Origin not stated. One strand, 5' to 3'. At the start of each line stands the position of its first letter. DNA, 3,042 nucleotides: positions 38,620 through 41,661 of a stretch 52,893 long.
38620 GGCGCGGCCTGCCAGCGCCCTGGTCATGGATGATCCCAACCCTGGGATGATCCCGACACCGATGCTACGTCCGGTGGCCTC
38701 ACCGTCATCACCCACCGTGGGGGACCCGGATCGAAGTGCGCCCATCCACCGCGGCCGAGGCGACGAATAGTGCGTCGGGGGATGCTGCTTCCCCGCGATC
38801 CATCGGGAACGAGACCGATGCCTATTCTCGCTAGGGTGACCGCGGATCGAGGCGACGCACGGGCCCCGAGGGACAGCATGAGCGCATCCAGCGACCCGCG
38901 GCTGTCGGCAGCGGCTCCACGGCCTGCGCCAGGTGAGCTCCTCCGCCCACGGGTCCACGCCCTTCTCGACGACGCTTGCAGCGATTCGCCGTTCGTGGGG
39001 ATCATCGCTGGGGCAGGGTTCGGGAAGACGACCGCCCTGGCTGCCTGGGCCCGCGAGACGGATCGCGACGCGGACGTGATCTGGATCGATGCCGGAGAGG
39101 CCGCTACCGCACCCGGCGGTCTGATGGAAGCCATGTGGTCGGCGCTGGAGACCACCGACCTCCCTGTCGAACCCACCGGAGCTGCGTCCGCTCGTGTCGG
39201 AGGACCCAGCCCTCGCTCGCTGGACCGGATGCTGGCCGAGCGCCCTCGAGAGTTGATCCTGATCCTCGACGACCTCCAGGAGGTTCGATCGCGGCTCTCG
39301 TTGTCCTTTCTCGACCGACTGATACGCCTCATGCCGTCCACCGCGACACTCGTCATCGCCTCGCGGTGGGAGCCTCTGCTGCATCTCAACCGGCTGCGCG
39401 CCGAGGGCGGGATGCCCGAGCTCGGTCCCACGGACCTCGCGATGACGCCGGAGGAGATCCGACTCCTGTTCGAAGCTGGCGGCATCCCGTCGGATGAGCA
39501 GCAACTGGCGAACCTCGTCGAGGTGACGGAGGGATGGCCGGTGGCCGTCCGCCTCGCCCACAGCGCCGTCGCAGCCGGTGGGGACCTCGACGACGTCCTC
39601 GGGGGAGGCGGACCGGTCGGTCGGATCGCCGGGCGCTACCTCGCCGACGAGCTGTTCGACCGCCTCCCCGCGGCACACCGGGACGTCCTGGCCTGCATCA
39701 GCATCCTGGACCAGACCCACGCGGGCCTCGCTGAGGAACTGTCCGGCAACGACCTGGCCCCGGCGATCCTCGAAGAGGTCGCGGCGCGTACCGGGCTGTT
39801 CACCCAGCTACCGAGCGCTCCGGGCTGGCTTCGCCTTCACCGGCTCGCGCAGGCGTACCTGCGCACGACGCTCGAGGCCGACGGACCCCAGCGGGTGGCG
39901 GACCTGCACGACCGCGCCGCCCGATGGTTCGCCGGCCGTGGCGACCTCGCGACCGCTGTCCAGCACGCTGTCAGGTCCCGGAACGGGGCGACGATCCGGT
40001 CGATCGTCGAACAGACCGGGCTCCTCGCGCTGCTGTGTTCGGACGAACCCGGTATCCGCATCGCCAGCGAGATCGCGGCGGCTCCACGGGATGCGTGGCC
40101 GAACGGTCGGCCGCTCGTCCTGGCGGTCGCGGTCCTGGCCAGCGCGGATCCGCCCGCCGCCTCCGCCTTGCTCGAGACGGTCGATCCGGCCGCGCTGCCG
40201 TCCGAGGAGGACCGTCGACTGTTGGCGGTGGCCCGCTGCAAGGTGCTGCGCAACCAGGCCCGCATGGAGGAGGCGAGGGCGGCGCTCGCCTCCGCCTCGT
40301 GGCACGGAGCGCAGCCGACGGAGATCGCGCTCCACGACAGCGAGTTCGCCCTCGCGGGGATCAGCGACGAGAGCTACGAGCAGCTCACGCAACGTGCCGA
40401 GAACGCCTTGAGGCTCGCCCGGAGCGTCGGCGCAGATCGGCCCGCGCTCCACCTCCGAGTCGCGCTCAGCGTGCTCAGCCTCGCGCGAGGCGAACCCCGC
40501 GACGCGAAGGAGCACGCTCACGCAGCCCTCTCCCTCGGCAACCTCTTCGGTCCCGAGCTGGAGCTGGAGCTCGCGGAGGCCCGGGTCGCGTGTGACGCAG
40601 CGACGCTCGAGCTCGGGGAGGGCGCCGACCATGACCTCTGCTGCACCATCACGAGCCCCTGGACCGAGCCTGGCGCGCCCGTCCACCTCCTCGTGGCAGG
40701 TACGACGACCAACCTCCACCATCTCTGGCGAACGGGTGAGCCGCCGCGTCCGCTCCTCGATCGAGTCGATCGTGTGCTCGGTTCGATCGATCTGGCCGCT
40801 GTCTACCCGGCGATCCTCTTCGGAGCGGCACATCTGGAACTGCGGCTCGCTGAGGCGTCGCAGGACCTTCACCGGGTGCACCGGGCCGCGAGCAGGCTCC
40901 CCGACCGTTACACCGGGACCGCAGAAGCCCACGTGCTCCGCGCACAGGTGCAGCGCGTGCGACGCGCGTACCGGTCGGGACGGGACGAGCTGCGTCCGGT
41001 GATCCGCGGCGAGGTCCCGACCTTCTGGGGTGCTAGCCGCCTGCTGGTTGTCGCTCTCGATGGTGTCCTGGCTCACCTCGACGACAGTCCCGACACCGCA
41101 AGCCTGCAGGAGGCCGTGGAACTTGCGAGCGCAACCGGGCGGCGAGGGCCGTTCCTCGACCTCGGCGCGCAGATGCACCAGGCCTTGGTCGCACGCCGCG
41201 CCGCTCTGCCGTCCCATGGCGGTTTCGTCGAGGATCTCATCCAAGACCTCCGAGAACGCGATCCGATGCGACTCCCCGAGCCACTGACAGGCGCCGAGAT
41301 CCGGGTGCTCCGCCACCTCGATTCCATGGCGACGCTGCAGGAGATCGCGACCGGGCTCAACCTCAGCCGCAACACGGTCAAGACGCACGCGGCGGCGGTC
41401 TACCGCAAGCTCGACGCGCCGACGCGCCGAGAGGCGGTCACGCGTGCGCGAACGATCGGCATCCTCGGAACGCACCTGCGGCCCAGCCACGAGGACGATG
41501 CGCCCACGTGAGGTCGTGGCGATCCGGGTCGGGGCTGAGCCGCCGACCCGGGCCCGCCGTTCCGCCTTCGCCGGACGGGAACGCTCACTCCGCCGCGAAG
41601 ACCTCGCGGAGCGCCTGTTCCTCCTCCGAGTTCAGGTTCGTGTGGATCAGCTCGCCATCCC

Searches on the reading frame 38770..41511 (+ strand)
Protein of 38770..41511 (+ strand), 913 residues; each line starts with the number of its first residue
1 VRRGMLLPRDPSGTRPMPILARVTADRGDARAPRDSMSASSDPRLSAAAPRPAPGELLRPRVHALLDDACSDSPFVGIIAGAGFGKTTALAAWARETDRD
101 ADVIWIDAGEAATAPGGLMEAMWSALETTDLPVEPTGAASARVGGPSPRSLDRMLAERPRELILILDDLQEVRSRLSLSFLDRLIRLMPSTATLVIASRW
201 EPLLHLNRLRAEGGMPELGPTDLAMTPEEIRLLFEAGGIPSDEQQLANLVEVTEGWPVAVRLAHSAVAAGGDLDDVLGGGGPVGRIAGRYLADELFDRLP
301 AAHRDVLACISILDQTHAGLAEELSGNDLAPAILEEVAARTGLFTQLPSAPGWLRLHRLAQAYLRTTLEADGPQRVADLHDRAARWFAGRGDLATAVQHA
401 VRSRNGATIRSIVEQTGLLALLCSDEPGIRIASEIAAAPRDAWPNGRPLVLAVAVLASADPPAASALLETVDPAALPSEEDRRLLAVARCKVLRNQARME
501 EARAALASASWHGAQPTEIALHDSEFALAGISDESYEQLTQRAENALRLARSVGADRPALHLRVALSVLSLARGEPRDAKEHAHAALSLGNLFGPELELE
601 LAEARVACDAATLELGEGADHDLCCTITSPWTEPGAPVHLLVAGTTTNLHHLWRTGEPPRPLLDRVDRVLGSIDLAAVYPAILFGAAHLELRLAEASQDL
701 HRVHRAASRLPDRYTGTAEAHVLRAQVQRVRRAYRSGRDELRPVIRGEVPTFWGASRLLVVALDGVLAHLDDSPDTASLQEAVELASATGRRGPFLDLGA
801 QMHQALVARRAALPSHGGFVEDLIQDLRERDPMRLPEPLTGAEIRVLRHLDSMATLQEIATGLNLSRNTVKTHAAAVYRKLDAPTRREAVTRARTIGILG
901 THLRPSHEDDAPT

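Call 45: search_protein_families(library=pfam, proteins=[window:38770-41511:+], max_evalue=0.00001)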
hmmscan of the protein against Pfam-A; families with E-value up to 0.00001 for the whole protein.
window:38770-41511:+ (913 aa): 1 family
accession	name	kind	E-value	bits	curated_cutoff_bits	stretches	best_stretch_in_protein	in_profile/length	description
PF00196.25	GerE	-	1.1e-08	35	23.5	1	838-892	2-56/57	Bacterial regulatory proteins, luxR family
